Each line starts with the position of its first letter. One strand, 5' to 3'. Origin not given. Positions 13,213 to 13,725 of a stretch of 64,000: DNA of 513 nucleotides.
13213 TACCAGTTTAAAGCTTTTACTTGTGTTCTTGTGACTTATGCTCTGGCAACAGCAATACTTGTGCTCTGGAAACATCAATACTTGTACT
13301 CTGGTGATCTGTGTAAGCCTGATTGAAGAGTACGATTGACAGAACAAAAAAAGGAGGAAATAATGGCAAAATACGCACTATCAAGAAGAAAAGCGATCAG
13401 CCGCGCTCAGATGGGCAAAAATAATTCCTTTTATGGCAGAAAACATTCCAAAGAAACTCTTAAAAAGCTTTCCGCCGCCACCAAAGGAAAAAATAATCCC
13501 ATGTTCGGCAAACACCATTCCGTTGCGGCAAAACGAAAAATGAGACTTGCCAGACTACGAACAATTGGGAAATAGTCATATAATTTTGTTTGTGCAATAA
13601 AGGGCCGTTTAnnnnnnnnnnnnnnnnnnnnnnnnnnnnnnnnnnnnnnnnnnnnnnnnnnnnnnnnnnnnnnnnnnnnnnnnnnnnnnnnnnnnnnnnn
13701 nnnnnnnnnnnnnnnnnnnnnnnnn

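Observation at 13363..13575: Orphan 70-aa protein made only of two NUMOD3 repeats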

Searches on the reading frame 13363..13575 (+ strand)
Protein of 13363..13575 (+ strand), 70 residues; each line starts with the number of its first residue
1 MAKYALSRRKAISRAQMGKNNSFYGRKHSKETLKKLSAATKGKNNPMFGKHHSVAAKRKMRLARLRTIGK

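Call 3: search_protein_families(library=pfam, proteins=[window:13363-13572:+], max_evalue=10)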
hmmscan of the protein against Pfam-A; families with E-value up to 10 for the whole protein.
window:13363-13572:+ (70 aa): 1 family
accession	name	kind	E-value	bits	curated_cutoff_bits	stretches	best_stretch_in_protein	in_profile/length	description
PF07460.16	NUMOD3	-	2.1e-25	88.8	20.4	2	25-61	1-37/37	NUMOD3 motif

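Call 4: search_protein_families(library=phrogs, proteins=[window:13363-13572:+], max_evalue=10)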
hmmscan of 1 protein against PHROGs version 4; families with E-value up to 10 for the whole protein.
window:13363-13572:+ (70 aa): 4 families
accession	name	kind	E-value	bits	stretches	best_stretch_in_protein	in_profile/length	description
phrog_314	-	DNA, RNA and nucleotide metabolism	5.7e-07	29.8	1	17-63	281-338/574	homing endonuclease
phrog_655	-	DNA, RNA and nucleotide metabolism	8.1e-05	23.7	1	4-54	114-191/343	homing endonuclease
phrog_21964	-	DNA, RNA and nucleotide metabolism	0.0022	18.7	1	2-67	43-106/244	HNH endonuclease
phrog_29037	-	DNA, RNA and nucleotide metabolism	0.084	13.3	1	18-44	94-120/241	endonuclease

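Call 5: search_protein_families(library=ncbifam, proteins=[window:13363-13572:+], max_evalue=10)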
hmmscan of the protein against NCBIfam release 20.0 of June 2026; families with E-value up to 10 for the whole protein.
window:13363-13572:+ (70 aa): 1 family
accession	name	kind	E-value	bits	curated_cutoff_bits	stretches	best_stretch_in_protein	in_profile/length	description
TIGR01453.1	grpIintron_endo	subfamily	3.9e-09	36.8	56.05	1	8-61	103-157/215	group I intron endonuclease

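Call 9: find_homologous_proteins(query=window:13363-13572:+, max_evalue=0.001)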
Query window:13363-13572:+ (70 aa): 3 proteins with E <= 0.001 among 3 candidates.
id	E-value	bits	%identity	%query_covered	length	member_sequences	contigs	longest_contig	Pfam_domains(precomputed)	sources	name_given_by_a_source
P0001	4.9e-14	69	53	83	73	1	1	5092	PF07460.17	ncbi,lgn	-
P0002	1.2e-11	62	60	74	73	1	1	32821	PF07460.17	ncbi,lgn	-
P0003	6.8e-9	53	51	97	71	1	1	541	PF07460.17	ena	-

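Call 10: find_encoding_contigs(protein=window:13363-13575:+, flank=10000, max_places=10)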
Protein window:13363-13575:+ (70 aa): 1 contig read that carries it; 1 place shown.
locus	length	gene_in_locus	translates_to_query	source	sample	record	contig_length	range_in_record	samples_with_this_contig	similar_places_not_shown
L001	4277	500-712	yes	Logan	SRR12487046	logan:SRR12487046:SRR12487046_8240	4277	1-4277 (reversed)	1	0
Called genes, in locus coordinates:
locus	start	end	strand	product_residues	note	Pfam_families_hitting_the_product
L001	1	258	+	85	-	?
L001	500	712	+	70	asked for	-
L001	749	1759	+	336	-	PF00224:PK, PF03328:HpcH_HpaI (faint)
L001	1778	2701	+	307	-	PF13593:SBF_like, PF01758:SBF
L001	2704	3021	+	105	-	-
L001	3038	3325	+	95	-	-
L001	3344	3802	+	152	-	PF01243:PNPOx_N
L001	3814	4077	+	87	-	-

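Call 12: find_encoding_contigs(protein=P0002, flank=10000, max_places=6)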
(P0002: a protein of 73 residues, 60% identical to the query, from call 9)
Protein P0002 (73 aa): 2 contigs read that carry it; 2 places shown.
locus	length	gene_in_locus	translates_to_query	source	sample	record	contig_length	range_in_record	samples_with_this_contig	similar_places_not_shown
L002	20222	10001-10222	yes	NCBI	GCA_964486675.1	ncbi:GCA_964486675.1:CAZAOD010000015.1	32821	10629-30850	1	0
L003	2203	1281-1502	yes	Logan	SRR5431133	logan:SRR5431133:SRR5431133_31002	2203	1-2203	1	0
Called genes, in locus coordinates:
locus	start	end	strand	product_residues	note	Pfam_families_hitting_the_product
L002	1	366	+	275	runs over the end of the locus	PF04060:FeS, PF12838:Fer4_7, PF13187:Fer4_9, PF14697:Fer4_21 (weak), PF00037:Fer4, PF12797:Fer4_2 (weak), PF12838:Fer4_7, PF13187:Fer4_9, +5 more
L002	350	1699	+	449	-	PF13375:RnfC_N, PF01512:Complex1_51K, PF10531:SLBB, PF13187:Fer4_9 (faint), PF13237:Fer4_10 (weak), PF12838:Fer4_7 (faint), PF13534:Fer4_17 (weak)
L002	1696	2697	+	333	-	PF03116:NQR2_RnfD_RnfE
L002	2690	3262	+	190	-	PF04205:FMN_bind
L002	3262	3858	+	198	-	PF02508:Rnf-Nqr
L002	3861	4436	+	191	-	PF02508:Rnf-Nqr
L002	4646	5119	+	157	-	PF18914:DUF5666 (weak)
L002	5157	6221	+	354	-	PF04055:Radical_SAM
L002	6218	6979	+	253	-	PF03372:Exo_endo_phos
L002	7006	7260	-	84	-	PF13237:Fer4_10, PF14697:Fer4_21 (faint), PF12838:Fer4_7, PF13187:Fer4_9, PF25160:LdpA_Fe-S-bd (weak), PF12797:Fer4_2 (weak), PF00037:Fer4 (weak), PF12837:Fer4_6 (weak), +2 more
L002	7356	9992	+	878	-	PF00330:Aconitase, PF00694:Aconitase_C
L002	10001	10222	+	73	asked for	PF07460:NUMOD3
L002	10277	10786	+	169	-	-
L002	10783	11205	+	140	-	-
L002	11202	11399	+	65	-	PF20095:DUF6485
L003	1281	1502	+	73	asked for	PF07460:NUMOD3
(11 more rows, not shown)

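Call 13: find_encoding_contigs(protein=P0001, flank=10000, max_places=6)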
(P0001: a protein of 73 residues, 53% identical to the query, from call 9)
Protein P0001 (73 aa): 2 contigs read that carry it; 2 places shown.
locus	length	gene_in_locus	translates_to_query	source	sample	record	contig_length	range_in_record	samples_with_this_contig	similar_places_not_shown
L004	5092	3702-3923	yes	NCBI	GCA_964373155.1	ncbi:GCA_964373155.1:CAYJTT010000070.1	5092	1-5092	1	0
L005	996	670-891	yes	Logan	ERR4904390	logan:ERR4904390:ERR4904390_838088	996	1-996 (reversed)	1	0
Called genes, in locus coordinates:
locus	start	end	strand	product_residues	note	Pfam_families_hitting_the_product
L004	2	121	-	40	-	?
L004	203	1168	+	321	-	-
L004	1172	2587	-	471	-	PF05170:AsmA, PF05359:DUF748 (faint), PF13116:YhdP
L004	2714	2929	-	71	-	-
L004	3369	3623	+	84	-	PF02201:SWIB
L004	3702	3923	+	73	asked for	PF07460:NUMOD3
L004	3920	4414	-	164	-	PF14539:DUF4442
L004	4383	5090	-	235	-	?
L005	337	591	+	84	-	PF02201:SWIB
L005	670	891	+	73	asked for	PF07460:NUMOD3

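Call 21: find_encoding_contigs(protein=P0003, flank=10000, max_places=6)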
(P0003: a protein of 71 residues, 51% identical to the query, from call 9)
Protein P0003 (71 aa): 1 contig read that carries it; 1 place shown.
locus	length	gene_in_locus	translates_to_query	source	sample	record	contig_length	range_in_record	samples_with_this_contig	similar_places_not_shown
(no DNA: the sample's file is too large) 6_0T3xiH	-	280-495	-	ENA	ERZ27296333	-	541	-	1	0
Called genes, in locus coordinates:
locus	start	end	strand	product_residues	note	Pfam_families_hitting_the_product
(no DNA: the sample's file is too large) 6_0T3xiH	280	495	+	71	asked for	PF07460:NUMOD3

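Call 22: search_solved_structures(query=A1, max_evalue=10, show_alignments=3)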
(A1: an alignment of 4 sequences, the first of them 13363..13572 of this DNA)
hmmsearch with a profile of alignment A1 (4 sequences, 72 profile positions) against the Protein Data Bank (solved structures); distinct sequences matched with E-value up to 10: 1.
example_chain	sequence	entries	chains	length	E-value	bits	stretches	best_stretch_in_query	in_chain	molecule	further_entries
1i3j_A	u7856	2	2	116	6.1e-05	26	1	16-45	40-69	INTRON-ASSOCIATED ENDONUCLEASE 1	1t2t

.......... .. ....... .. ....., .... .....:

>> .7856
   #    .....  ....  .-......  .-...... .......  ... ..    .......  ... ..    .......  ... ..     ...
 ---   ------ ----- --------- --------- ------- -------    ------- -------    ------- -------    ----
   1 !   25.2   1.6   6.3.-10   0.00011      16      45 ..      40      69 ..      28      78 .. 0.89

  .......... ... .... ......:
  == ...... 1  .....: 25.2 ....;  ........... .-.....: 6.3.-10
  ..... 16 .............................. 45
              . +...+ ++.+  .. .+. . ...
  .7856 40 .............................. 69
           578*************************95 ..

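Call 23: search_protein_representatives(alignment_id=A1)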
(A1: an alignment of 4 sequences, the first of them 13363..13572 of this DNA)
Query: 4 sequences, 72 profile positions. Proteins with E-value up to 0.001 (for the whole library): 24454; up to 1e-10: 4601; up to 1e-30: 34. The best 150 are listed.
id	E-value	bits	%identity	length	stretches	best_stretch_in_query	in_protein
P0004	6.3e-39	147.8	-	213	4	6-65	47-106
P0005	4.7e-38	145.0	-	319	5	10-62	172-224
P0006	3.0e-36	139.2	-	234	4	6-65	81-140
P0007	1.7e-35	136.8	-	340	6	6-51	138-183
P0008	1.9e-35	136.6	-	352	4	5-67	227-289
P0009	5.8e-35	135.1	-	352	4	4-67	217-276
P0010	1.5e-34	133.7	-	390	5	6-66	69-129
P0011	1.6e-34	133.6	-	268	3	7-66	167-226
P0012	2.0e-34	133.3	-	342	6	18-64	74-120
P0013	2.2e-34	133.2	-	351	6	6-62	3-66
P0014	5.1e-34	132.1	-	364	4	3-69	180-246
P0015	5.3e-34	132.0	-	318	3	7-64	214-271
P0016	2.4e-33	129.9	-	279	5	5-62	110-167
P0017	2.6e-33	129.8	-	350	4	6-66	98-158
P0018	4.0e-33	129.2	-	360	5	26-66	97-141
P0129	1.8e-25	104.7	-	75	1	1-70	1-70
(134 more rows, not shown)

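Call 26: find_homologous_proteins(query=A2, max_evalue=0.001)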
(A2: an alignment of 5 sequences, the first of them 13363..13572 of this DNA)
Query A2 (5 sequences) (70 aa, profile of the alignment): 396 proteins with E <= 0.001 among 1721 candidates; the best 120 are listed.
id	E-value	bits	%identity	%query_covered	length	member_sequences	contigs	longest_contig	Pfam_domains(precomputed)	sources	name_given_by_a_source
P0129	7.3e-33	130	62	83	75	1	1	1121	PF07460.17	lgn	-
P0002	8.1e-31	123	60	74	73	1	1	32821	PF07460.17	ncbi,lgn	-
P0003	2.6e-30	122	51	97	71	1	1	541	PF07460.17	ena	-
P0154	1.5e-29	119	60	74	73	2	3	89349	PF07460.17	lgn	-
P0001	1.6e-29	119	53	83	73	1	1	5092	PF07460.17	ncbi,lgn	-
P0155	2.2e-29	119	63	77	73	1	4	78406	PF07460.17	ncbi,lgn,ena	-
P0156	9.3e-28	114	59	73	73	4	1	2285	PF07460.17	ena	-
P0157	1.2e-27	113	54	74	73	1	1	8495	PF07460.17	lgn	-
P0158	1.6e-26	110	51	97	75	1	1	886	PF07460.17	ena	-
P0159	8.4e-26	107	60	90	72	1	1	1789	PF07460.17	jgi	jgi:group I intron endonuclease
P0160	1.0e-25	107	55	94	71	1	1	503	PF07460.17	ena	-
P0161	3.4e-25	105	56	97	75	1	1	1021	PF07460.17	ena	-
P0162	3.7e-25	105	59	77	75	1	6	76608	PF07460.17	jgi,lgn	-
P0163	3.7e-25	105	51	97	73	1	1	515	PF07460.17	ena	-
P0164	4.0e-25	105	55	91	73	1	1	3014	PF07460.17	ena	-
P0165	5.9e-25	105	54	87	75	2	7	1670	PF07460.17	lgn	-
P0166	6.9e-25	104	55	91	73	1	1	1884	PF07460.17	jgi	jgi:hypothetical protein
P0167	9.8e-25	104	51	97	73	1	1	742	PF07460.17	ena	-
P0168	3.8e-24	102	65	79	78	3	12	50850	PF07460.17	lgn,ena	-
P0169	8.1e-24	101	46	100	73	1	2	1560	PF07460.17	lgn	-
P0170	8.8e-24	101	53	94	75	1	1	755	PF07460.17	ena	-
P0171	1.5e-23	100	62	79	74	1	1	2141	PF07460.17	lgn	-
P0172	1.7e-23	100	53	97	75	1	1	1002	PF07460.17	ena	-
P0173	2.3e-23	100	60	90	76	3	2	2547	PF07460.17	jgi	jgi:hypothetical protein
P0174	2.7e-23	99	57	87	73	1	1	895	PF07460.17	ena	-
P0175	2.9e-23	99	56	90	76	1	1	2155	PF07460.17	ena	-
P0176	3.8e-23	99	60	79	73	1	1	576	PF07460.17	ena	-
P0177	4.9e-23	98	59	90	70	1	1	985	PF07460.17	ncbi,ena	-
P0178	6.4e-23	98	62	79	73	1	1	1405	PF07460.17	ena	-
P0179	6.7e-23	98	51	94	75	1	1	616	PF07460.17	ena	-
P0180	7.3e-23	98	62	79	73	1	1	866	PF07460.17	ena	-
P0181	8.9e-23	98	48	93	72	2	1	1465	PF07460.17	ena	-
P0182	1.1e-22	97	62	79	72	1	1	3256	PF07460.17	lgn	-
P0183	1.1e-22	97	57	79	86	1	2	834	PF07460.17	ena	-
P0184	1.1e-22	97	61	70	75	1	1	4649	PF07460.17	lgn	-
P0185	1.2e-22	97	53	84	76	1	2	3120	PF07460.17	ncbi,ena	-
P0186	1.5e-22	97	53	67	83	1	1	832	PF07460.17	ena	-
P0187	1.6e-22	97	60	79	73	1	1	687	PF07460.17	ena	-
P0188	1.6e-22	97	54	84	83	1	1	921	PF07460.17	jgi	jgi:hypothetical protein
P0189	2.3e-22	96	48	83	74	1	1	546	PF07460.17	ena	-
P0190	2.5e-22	96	53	70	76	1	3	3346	PF07460.17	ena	-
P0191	2.6e-22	96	70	76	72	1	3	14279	PF07460.17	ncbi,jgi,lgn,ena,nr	ncbi:MAG TPA: NUMOD3 domain-containing DNA-binding protein [Candidatus Omnitrophota bacterium]|nr:NU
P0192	3.7e-22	96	50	74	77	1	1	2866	PF07460.17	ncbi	-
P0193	4.2e-22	95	52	74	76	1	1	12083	PF07460.17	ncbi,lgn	-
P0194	2.3e-21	93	47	91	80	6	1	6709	PF07460.17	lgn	-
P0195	2.4e-21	93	44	94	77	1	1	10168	PF07460.17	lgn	-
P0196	9.8e-21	91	58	79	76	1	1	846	PF07460.17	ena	-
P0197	1.1e-20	91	54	80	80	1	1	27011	PF07460.17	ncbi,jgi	jgi:hypothetical protein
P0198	1.1e-20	91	45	91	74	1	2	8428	PF07460.17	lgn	-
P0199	1.5e-20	91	53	97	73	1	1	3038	PF07460.17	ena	-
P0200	2.6e-20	90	51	97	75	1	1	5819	PF07460.17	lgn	-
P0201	2.9e-20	90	53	91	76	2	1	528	PF07460.17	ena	-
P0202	6.2e-20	89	56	61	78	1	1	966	PF07460.17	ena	-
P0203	1.1e-19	88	57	67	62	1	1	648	PF07460.17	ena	-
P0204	1.3e-19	88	48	89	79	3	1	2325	PF07460.17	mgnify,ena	mgnify:CR=1 FL=1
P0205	2.1e-19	87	53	73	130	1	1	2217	PF07460.17,PF07453.20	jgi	jgi:group I intron endonuclease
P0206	2.2e-19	87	53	73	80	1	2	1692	PF07460.17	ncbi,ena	-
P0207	3.6e-19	86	59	77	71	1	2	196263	PF07460.17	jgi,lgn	jgi:hypothetical protein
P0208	4.4e-19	86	57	80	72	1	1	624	PF07460.17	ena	-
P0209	5.2e-19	86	60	57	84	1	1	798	PF07460.17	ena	-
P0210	5.7e-19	85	43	97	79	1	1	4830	PF07460.17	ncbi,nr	ncbi:MAG: NUMOD3 domain-containing DNA-binding protein [Candidatus Omnitrophica bacterium]|nr:NUMOD3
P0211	6.7e-19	85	43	94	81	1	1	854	PF07460.17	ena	-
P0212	7.2e-19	85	52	83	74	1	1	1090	PF07460.17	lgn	-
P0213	8.2e-19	85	52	94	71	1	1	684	PF07460.17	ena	-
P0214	9.5e-19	85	57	77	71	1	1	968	PF07460.17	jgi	jgi:hypothetical protein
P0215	2.0e-18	84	48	86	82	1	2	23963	PF07460.17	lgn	-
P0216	2.5e-17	80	45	80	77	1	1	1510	PF07460.17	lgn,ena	-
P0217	2.8e-17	80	54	56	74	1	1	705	PF07460.17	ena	-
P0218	5.9e-17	79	53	79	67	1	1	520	PF07460.17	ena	-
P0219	6.7e-17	79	39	60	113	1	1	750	PF07460.17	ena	-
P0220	1.0e-16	78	54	69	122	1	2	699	PF07460.17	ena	-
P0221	1.2e-16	78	48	89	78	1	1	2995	PF07460.17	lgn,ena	-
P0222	2.0e-16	77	34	81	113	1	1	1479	PF07460.17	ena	-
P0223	1.0e-15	75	54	77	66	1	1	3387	PF07460.17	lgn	-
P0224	1.3e-15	75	51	81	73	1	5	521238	PF07460.17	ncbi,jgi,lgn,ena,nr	ncbi:MAG TPA: NUMOD3 domain-containing DNA-binding protein [Candidatus Omnitrophota bacterium]|nr:NU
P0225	2.3e-15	74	58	69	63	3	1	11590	PF07460.17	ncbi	-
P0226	2.8e-15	74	49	79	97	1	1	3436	PF07460.17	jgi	-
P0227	3.7e-15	73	64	51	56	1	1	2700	PF07460.17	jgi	-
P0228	8.8e-15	72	54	69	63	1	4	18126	PF07460.17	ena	-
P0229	1.8e-14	71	51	53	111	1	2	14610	PF07460.17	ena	-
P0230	2.6e-14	71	57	50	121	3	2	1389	PF07460.17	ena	-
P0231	2.9e-14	70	38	69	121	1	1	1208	PF07460.17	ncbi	ncbi:MAG: NUMOD3 domain-containing DNA-binding protein, partial [Bacteroidota bacterium]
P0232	3.6e-14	70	44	81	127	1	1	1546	PF07460.17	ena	-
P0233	5.6e-14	69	64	36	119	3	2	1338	PF07460.17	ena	-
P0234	6.9e-14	69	57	70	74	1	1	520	PF07460.17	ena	-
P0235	6.9e-14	69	46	71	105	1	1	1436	PF07460.17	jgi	-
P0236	7.1e-14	69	46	66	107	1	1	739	PF07460.17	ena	-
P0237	7.4e-14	69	43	87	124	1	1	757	PF07460.17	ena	-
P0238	7.7e-14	69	58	51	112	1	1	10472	PF07460.17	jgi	jgi:group I intron endonuclease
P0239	8.6e-14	69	38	74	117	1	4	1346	PF07460.17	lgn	-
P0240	8.7e-14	69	44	84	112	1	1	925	PF07460.17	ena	-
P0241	1.3e-13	68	56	67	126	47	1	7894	PF07460.17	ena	-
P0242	1.7e-13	68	54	69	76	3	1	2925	PF07460.17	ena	-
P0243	1.9e-13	68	56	67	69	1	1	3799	PF07460.17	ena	-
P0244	2.4e-13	67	63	59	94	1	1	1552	PF07460.17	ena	-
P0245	2.8e-13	67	51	59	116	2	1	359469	PF07460.17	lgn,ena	-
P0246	3.2e-13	67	42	77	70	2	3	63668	PF07460.17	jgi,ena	-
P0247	3.4e-13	67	39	80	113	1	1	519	PF07460.17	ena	-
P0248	3.5e-13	67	53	73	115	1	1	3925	PF07460.17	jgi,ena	-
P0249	4.4e-13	67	45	74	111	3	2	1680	PF07460.17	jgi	jgi:hypothetical protein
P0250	7.0e-13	66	56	39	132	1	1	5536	PF07460.17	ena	-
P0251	8.0e-13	66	37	67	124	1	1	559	PF07460.17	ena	-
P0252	1.2e-12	65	47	93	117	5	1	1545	PF07460.17,PF07453.20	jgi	-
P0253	1.5e-12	65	42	69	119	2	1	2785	PF07460.17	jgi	-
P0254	1.5e-12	65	68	31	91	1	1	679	PF07460.17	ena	-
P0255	2.1e-12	64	41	84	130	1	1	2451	PF07460.17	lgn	-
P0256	2.4e-12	64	50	74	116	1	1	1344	PF07460.17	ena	-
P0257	3.1e-12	64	32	74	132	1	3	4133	PF07460.17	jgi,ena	jgi:hypothetical protein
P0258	3.3e-12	64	56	49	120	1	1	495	PF07460.17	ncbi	-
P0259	3.5e-12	64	32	70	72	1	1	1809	PF07460.17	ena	-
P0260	4.1e-12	63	40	81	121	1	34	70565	PF07460.17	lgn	-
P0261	4.2e-12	63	57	66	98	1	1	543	PF07460.17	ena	-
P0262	9.9e-12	62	46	69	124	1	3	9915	PF07460.17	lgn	-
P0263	1.4e-11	62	36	56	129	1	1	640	PF07460.17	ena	-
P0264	1.4e-11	62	46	69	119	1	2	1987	PF07460.17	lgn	-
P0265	1.5e-11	62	36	56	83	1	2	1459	PF07460.17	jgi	-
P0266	1.5e-11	62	38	67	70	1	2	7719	PF07460.17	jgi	-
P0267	1.6e-11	62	49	56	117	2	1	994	PF07460.17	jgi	jgi:group I intron endonuclease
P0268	1.8e-11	61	42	84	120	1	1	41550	PF07460.17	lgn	-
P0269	1.8e-11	61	45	76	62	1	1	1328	PF07460.17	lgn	-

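Call 28: find_encoding_contigs(protein=P0224, flank=6000, max_places=4)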
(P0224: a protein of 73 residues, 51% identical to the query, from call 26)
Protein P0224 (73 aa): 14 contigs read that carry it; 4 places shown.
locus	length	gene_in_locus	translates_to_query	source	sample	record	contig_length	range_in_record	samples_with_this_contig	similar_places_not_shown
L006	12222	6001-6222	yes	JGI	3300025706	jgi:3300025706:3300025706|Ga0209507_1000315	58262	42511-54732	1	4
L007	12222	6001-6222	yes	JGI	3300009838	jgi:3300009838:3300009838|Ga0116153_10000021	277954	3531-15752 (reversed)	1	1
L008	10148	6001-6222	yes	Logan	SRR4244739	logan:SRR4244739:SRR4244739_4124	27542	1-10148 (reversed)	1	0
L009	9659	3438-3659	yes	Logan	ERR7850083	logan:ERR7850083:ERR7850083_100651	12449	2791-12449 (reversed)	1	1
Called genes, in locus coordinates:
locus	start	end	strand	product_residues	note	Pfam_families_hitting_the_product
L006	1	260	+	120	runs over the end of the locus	-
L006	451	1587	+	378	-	PF04055:Radical_SAM (weak), PF12836:HHH_3 (faint)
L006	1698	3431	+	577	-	PF00390:malic, PF03949:Malic_M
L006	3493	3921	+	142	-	PF13298:LigD_N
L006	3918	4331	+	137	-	PF00472:RF-1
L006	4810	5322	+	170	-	PF13453:Zn_ribbon_TFIIB (weak)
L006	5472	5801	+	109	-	-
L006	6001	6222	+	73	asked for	PF07460:NUMOD3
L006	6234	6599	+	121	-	PF09413:DUF2007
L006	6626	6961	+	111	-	PF07883:Cupin_2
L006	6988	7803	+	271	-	PF00929:RNase_T, PF16473:Rv2179c-like (faint)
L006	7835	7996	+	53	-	-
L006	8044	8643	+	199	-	PF25182:NonGDSL (faint), PF00657:Lipase_GDSL, PF04311:DUF459 (weak), PF13472:Lipase_GDSL_2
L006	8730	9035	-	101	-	PF01910:Thiamine_BP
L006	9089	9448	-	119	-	PF00581:Rhodanese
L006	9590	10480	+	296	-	PF00126:HTH_1, PF03466:LysR_substrate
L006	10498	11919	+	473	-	PF17767:NAPRTase_N, PF02749:QRPTase_N (faint), PF04095:NAPRTase, PF17956:NAPRTase_C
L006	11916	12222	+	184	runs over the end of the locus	PF00857:Isochorismatase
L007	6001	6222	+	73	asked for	PF07460:NUMOD3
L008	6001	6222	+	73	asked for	PF07460:NUMOD3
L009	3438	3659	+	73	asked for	PF07460:NUMOD3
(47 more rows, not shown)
